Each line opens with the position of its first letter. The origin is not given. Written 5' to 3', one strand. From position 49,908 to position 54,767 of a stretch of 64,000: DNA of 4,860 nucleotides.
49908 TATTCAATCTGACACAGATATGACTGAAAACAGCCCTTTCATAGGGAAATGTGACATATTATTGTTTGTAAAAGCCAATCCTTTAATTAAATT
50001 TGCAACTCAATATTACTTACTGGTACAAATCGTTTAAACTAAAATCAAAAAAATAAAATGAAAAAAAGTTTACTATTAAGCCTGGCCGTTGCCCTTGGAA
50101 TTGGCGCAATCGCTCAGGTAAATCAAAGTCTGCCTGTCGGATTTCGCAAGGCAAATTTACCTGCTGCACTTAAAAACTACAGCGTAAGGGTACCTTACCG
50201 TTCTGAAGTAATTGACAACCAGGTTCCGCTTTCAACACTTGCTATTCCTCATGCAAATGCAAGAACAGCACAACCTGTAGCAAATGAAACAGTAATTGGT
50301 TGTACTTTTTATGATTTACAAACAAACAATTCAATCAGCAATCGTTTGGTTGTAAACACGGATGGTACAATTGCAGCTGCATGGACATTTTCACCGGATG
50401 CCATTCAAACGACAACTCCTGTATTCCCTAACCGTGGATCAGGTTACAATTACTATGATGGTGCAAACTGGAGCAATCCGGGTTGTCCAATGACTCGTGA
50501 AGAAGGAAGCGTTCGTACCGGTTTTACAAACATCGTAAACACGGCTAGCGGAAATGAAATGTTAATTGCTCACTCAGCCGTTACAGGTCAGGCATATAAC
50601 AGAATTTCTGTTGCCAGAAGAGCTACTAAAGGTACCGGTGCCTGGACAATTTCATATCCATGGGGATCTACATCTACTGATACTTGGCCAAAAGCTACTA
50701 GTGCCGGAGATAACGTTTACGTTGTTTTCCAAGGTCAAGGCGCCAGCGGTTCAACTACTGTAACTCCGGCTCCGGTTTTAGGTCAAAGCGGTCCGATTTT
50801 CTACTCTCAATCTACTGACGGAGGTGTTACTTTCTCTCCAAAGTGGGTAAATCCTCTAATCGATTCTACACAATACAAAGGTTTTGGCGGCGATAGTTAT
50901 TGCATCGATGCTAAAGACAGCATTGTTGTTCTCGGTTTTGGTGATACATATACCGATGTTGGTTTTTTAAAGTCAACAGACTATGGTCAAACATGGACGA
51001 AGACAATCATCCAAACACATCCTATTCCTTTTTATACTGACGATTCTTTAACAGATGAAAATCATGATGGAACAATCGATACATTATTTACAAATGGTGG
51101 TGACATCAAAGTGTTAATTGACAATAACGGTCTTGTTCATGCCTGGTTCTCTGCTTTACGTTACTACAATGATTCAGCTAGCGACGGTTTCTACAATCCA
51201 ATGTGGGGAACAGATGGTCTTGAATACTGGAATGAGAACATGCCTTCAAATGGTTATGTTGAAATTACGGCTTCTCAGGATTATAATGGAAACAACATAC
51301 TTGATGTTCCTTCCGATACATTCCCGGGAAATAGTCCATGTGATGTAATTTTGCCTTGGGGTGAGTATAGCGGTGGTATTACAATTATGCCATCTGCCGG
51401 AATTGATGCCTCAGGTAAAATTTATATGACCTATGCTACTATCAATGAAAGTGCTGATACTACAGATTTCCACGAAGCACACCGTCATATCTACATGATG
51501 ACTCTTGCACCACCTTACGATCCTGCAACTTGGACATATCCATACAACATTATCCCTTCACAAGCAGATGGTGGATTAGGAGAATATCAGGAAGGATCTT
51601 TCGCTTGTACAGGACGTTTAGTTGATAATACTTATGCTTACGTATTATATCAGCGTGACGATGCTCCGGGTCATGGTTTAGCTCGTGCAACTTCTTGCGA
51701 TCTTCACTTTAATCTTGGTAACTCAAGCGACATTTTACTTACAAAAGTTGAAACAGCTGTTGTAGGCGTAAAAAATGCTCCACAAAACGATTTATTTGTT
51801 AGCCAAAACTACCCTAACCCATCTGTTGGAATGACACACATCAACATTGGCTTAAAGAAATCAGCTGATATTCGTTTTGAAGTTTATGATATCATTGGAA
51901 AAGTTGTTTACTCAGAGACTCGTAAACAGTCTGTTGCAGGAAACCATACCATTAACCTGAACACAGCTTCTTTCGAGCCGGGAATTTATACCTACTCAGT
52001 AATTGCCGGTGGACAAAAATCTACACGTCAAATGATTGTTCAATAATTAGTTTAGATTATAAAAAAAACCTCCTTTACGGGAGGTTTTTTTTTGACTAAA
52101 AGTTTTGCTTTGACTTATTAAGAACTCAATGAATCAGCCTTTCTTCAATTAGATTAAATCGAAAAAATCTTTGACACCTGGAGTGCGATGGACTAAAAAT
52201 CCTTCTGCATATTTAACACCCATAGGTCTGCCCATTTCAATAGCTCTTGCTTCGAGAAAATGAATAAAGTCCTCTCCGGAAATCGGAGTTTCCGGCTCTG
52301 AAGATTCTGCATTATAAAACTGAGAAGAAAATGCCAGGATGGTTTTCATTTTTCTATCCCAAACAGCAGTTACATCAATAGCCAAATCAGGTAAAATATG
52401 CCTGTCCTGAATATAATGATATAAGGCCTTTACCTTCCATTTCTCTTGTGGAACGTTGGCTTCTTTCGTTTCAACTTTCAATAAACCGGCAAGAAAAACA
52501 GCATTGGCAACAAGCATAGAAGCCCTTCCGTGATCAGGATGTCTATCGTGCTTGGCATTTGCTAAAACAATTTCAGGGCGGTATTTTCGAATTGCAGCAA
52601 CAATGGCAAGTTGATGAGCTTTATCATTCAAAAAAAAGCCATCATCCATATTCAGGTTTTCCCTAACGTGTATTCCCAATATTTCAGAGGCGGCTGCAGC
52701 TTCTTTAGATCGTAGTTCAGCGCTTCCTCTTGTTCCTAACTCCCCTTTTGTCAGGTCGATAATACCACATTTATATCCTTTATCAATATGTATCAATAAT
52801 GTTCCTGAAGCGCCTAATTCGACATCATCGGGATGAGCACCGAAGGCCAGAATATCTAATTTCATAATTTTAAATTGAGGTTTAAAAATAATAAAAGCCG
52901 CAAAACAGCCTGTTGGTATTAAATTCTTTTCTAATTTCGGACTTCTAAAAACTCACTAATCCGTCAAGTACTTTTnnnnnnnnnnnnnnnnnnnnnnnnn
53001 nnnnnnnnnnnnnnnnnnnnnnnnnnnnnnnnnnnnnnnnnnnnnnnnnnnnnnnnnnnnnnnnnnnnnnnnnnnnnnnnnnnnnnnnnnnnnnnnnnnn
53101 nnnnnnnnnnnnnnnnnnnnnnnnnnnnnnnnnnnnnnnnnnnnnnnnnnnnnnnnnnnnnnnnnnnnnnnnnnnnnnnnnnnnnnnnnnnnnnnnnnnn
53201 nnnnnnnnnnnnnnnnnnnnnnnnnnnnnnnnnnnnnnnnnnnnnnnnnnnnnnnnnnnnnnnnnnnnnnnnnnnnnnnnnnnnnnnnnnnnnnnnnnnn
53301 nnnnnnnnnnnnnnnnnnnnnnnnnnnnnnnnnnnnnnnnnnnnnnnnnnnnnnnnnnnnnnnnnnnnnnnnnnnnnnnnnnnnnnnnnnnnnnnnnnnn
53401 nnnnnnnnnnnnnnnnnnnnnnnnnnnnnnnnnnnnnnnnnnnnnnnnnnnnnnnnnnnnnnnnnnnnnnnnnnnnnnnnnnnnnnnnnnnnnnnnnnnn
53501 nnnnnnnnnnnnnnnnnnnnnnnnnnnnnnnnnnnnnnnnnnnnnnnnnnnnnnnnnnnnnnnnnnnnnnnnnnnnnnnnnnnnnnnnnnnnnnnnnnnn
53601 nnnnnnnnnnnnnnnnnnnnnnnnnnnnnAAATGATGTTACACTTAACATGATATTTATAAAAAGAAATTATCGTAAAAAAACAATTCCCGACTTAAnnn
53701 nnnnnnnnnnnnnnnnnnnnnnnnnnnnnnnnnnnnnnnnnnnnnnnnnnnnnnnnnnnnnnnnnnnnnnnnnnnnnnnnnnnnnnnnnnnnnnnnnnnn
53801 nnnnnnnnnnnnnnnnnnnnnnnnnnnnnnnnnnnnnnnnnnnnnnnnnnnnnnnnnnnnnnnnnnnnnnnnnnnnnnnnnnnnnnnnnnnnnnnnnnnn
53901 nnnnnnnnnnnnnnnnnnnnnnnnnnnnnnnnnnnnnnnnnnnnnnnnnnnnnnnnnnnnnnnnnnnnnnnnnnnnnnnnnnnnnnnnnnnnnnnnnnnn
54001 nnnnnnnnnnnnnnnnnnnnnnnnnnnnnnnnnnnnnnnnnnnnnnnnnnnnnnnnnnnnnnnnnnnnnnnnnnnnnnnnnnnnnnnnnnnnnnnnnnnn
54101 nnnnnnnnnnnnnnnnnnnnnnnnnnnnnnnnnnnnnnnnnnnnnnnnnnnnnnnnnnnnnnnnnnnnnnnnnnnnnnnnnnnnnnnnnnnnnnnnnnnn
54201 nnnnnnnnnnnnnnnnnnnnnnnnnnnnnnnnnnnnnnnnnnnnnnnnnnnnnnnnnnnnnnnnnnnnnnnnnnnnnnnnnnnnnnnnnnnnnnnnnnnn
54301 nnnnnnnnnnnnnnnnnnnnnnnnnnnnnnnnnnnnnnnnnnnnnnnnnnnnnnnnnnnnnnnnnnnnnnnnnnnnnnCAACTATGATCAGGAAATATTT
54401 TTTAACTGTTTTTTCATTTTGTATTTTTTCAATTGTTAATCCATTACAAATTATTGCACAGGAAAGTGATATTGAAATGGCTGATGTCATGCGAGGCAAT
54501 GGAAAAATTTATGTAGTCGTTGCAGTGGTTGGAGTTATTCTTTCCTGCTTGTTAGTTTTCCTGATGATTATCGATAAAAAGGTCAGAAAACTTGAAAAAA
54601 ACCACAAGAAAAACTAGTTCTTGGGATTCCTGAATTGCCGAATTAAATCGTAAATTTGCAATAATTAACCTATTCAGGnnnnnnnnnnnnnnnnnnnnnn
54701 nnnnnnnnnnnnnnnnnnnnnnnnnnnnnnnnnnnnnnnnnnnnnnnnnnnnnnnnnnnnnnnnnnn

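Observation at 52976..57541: System-I-type cytochrome c maturation cluster (ccmBCDEF) lacking ccmA/G/H in cis, with a CxxxY CcmE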

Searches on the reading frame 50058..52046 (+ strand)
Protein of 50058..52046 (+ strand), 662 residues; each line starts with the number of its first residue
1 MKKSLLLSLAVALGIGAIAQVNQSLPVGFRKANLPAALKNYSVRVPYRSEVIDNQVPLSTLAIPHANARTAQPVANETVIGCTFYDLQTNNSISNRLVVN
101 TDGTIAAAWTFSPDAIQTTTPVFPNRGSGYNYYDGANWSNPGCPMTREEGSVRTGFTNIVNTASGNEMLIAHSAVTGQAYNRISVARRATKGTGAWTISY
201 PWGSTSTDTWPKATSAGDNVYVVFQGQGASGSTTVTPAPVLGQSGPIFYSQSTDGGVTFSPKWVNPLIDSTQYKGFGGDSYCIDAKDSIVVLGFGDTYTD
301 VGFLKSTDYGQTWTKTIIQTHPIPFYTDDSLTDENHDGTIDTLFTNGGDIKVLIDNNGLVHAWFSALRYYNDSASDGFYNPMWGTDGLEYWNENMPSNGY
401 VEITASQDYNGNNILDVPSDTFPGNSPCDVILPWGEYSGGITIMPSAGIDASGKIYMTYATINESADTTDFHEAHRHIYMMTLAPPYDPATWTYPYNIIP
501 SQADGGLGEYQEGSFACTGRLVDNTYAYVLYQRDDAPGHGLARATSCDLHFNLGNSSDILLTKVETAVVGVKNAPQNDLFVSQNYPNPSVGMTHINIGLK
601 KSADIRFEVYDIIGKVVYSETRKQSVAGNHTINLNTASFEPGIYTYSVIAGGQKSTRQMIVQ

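Call 68: search_protein_families(library=pfam, proteins=[window:50058-52046:+], max_evalue=0.00001)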
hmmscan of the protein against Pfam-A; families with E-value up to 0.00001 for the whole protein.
window:50058-52046:+ (662 aa): 1 family
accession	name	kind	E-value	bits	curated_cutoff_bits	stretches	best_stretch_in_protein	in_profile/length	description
PF18962.6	Por_Secre_tail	-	2.6e-10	40.9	27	1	585-661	2-75/75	Secretion system C-terminal sorting domain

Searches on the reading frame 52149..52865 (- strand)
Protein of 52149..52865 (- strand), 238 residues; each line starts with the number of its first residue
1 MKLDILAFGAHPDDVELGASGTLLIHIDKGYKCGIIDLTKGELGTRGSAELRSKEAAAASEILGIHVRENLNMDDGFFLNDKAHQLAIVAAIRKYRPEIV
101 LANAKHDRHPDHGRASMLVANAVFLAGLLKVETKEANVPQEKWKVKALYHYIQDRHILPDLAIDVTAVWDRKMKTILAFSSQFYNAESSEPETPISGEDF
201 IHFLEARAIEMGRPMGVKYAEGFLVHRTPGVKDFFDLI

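Call 3: search_protein_families(library=pfam, proteins=[window:52149-52865:-], max_evalue=0.01)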
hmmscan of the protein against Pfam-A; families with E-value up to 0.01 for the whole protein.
window:52149-52865:- (238 aa): 2 families
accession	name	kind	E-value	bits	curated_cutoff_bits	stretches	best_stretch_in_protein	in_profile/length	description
PF02585.22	PIG-L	-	9.8e-24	84.7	28.2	1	6-122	1-128/129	GlcNAc-PI de-N-acetylase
PF19494.5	DUF6029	-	0.0047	16.1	27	1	138-192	365-414/538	Family of unknown function (DUF6029)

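Call 4: search_protein_families(library=ncbifam, proteins=[window:52149-52865:-], max_evalue=0.01)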
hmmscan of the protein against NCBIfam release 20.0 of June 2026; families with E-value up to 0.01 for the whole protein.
window:52149-52865:- (238 aa): 4 families
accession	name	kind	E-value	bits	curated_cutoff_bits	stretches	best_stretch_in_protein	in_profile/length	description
TIGR04001.1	thiol_BshB1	equivalog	1.7e-84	283.1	182.5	1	2-228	1-223/226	bacillithiol biosynthesis deacetylase BshB1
TIGR04000.1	thiol_BshB2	equivalog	2.1e-10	40.6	195.25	1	8-183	6-185/217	bacillithiol biosynthesis deacetylase BshB2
TIGR03445.1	mycothiol_MshB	equivalog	1.2e-05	25.4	224.35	1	81-160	107-182/284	N-acetyl-1-D-myo-inositol-2-amino-2-deoxy-alpha-D-glucopyranoside deacetylase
TIGR03446.1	mycothiol_Mca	equivalog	1.5e-05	24.7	277.15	0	5-65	3-61/283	mycothiol conjugate amidase Mca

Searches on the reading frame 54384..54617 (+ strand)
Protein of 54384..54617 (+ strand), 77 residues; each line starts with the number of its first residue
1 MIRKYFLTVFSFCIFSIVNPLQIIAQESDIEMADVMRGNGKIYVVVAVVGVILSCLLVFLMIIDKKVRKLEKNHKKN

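Call 3: search_protein_families(library=pfam, proteins=[window:54384-54617:+], max_evalue=0.01)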
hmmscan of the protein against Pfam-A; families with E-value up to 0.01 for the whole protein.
window:54384-54617:+ (77 aa): 2 families
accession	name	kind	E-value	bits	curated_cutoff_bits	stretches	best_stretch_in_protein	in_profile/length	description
PF20077.4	CcmD_alt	-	3.3e-19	69.1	23.5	1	15-71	4-61/61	CcmD family protein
PF13347.12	MFS_2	-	0.0025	16.9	27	1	3-74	138-203/427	MFS/sugar transport protein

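Call 4: search_protein_families(library=ncbifam, proteins=[window:54384-54617:+], max_evalue=0.01)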
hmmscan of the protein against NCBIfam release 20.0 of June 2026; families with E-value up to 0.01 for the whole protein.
window:54384-54617:+ (77 aa): 1 family
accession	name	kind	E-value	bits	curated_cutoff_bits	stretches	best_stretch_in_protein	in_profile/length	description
NF033218.1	anchor_AmaP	equivalog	0.0049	16.7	55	1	2-69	4-75/166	alkaline shock response membrane anchor protein AmaP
